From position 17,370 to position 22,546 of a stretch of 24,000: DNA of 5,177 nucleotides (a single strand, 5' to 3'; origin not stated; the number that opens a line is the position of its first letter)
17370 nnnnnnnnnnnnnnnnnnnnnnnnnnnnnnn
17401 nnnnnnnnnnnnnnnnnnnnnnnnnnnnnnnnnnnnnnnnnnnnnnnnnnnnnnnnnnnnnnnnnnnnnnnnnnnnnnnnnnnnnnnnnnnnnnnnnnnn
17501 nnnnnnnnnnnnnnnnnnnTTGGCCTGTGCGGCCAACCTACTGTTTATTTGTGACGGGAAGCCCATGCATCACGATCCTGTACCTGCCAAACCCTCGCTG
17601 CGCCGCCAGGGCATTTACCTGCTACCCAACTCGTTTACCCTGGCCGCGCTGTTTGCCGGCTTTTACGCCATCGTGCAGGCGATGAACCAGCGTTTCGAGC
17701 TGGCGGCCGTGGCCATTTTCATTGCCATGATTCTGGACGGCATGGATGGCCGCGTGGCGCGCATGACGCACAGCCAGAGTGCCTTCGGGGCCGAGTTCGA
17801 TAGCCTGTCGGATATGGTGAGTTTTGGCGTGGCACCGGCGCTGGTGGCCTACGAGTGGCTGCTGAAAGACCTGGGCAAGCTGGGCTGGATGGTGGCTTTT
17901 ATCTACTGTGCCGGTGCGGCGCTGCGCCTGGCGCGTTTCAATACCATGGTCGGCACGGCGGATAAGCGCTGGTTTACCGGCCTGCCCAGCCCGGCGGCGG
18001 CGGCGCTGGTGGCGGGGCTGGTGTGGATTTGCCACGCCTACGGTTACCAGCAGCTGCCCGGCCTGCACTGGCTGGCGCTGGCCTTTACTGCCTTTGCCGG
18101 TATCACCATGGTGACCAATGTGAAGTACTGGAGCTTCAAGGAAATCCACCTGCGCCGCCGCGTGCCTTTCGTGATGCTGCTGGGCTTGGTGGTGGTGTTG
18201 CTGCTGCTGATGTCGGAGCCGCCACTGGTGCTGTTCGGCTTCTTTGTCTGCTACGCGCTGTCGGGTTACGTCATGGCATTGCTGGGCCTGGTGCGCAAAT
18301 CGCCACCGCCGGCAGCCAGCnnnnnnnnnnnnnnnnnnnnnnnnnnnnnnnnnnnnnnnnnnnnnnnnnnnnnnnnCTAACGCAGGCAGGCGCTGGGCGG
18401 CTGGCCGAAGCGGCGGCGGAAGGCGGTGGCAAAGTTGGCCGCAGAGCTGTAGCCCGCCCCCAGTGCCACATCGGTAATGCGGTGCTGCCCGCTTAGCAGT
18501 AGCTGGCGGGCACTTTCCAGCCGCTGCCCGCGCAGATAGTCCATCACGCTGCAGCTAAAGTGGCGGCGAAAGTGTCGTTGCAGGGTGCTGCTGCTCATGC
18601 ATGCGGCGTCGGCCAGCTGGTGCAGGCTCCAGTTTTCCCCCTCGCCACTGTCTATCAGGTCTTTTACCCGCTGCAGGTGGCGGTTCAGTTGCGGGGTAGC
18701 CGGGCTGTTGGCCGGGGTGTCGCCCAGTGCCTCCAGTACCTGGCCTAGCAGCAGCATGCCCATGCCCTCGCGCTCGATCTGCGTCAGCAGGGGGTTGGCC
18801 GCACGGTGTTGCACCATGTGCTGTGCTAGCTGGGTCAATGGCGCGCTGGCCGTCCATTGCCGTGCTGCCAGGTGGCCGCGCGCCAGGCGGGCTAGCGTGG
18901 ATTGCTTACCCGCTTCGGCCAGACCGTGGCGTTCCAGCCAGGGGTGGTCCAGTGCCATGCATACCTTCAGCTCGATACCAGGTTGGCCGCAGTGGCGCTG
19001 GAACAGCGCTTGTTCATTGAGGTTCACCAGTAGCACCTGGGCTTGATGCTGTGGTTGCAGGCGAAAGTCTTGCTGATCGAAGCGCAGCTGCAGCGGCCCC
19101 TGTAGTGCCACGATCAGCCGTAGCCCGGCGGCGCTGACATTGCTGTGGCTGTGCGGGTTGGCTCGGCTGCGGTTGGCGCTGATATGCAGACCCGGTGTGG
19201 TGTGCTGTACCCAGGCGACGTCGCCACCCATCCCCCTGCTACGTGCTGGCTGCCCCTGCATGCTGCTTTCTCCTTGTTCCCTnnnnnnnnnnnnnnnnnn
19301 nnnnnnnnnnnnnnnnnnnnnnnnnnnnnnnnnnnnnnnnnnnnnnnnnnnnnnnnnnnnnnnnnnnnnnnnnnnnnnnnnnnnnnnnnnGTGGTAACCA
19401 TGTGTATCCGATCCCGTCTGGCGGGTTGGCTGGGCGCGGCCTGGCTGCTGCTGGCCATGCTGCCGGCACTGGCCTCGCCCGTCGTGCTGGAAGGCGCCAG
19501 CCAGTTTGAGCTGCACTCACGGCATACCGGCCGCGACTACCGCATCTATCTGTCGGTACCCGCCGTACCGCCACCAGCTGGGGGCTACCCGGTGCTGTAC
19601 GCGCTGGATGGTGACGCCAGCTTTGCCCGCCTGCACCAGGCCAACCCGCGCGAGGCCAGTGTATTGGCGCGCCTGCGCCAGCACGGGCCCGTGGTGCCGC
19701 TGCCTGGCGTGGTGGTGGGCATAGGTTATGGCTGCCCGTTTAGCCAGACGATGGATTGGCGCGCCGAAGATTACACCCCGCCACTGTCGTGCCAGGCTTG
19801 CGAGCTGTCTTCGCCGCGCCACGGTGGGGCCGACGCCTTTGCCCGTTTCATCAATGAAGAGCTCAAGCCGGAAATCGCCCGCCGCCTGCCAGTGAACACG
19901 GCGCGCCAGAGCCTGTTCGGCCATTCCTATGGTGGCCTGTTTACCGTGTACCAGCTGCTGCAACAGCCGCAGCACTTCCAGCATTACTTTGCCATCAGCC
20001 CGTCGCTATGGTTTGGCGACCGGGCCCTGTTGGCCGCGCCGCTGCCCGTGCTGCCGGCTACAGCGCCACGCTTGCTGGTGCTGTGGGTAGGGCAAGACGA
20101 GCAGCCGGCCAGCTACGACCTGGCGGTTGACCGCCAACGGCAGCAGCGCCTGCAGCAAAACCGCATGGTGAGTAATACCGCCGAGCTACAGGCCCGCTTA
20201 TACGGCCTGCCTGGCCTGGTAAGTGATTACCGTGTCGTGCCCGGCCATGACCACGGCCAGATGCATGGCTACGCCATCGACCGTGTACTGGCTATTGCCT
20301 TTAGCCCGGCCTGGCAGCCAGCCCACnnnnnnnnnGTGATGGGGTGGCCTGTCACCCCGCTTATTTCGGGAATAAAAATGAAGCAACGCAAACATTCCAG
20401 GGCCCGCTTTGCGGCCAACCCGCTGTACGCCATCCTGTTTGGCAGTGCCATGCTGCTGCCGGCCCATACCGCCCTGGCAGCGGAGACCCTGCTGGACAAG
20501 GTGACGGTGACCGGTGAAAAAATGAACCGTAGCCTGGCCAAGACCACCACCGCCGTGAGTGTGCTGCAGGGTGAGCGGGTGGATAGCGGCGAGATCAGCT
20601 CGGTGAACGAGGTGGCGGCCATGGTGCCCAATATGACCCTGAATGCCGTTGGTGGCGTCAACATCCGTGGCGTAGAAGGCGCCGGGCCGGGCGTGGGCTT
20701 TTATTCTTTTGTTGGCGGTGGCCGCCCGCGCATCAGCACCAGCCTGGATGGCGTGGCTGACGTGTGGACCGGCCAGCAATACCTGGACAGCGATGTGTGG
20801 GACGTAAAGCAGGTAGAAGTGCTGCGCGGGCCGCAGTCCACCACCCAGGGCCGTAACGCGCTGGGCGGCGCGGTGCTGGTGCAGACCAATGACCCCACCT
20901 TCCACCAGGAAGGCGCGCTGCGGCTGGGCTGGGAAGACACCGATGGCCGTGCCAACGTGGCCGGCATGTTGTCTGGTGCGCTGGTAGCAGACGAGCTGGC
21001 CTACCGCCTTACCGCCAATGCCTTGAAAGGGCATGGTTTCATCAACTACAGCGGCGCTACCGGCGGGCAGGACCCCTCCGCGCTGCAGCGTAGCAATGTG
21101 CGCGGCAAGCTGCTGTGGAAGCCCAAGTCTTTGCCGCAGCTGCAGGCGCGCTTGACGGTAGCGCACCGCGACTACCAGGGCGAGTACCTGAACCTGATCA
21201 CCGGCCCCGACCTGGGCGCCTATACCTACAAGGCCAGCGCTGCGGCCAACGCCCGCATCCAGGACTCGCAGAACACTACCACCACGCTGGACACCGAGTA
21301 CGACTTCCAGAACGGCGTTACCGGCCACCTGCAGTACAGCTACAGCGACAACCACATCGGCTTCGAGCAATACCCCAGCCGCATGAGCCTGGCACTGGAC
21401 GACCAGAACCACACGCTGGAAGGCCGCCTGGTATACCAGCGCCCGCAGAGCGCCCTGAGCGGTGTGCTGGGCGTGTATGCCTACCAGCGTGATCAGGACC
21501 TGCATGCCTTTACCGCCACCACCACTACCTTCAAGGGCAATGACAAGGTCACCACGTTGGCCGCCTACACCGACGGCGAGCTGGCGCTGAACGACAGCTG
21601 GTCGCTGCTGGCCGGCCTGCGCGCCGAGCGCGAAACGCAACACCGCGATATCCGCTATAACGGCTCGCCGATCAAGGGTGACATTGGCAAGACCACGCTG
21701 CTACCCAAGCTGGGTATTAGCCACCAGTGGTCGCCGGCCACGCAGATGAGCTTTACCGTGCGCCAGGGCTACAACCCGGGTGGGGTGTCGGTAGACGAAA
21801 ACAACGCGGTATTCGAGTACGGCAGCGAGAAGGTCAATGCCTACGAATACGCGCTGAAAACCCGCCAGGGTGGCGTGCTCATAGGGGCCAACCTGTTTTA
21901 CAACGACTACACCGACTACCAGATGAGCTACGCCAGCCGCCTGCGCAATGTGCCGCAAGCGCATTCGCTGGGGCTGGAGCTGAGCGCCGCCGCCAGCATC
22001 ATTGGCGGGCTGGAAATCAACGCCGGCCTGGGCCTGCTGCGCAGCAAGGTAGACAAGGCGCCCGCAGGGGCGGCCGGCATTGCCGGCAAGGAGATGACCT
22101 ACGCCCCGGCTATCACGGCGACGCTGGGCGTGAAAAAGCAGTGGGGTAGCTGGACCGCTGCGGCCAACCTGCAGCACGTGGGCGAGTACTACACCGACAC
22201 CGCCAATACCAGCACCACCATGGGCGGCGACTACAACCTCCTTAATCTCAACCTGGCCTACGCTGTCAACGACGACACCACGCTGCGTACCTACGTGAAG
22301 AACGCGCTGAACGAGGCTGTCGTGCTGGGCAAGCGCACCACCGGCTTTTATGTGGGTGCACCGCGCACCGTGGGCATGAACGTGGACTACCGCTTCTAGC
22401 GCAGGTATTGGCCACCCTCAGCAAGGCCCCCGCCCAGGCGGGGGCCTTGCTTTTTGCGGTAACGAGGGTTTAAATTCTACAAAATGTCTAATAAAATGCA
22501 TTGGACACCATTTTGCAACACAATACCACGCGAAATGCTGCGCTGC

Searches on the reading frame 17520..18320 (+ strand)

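Call 66: search_protein_families(library=pfam, proteins=[window:17520-18320:+], max_evalue=0.00001)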
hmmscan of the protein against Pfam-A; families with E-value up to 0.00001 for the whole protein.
window:17520-18320:+ (267 aa): 1 family
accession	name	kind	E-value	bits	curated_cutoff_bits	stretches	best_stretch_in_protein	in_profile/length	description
PF01066.26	CDP-OH_P_transf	-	4.8e-23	82.7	22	1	34-191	2-151/152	CDP-alcohol phosphatidyltransferase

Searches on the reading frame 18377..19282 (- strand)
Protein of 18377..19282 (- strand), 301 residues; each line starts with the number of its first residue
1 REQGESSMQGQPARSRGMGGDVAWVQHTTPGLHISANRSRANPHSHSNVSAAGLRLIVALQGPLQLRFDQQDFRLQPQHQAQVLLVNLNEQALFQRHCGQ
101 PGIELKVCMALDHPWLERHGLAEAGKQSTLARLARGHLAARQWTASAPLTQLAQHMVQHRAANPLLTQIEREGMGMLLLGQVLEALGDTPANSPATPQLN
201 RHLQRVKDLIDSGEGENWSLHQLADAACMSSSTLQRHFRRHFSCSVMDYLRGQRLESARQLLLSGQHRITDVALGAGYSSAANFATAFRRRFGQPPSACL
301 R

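Call 66: search_protein_families(library=pfam, proteins=[window:18377-19282:-], max_evalue=0.00001)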
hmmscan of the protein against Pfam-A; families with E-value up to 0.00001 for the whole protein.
window:18377-19282:- (301 aa): 2 families
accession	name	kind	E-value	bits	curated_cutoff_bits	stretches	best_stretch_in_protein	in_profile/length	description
PF12833.13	HTH_18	-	5.6e-24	84.7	33.6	1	223-299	1-77/80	Helix-turn-helix domain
PF00165.29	HTH_AraC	-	4.3e-13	49.5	26.6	1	216-251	7-42/42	Bacterial regulatory helix-turn-helix proteins, AraC family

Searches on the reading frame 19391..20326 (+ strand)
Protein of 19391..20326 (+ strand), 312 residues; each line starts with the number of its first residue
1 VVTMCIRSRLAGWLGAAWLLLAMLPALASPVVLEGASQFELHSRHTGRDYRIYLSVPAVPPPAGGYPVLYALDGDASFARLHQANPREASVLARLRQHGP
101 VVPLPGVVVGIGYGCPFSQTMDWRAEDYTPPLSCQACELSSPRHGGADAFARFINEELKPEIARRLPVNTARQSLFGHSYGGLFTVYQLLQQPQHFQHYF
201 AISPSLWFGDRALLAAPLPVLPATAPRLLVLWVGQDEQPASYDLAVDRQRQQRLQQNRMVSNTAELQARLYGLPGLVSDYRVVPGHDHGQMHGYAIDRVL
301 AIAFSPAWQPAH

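Call 66: search_protein_families(library=pfam, proteins=[window:19391-20326:+], max_evalue=0.00001)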
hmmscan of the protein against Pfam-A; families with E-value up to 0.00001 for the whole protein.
window:19391-20326:+ (312 aa): 1 family
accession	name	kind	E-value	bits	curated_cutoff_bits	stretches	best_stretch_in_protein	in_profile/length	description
PF00756.26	Esterase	-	1.7e-18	67.8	22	1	43-256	1-183/251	Putative esterase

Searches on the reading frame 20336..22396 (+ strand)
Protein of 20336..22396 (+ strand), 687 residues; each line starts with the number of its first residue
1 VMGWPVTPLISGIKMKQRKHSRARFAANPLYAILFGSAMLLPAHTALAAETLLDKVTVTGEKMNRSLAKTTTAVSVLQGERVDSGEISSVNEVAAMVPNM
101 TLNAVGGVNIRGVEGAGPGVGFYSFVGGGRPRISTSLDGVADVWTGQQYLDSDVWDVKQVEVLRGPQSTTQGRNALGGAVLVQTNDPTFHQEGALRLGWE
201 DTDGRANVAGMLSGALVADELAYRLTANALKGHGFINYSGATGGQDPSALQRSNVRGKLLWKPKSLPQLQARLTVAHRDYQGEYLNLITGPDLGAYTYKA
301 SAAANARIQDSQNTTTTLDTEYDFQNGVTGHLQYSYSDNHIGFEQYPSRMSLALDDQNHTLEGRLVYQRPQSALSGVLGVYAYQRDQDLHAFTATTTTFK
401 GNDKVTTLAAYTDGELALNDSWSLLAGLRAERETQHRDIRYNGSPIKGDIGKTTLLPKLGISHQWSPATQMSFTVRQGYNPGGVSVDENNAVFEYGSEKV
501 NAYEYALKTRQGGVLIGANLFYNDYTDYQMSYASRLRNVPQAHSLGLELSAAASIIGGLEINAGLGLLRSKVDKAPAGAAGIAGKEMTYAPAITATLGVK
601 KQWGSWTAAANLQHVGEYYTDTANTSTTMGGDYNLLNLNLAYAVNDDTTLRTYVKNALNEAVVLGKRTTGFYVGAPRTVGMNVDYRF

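Call 66: search_protein_families(library=pfam, proteins=[window:20336-22396:+], max_evalue=0.00001)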
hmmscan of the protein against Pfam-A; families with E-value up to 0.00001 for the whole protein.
window:20336-22396:+ (687 aa): 2 families
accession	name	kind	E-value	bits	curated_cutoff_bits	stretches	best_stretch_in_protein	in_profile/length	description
PF00593.30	TonB_dep_Rec_b-barrel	-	1.8e-31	110.9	27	1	279-656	16-435/436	TonB dependent receptor-like, beta-barrel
PF07715.20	Plug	-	7.9e-12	46.1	23.9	1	67-179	2-107/107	TonB-dependent Receptor Plug Domain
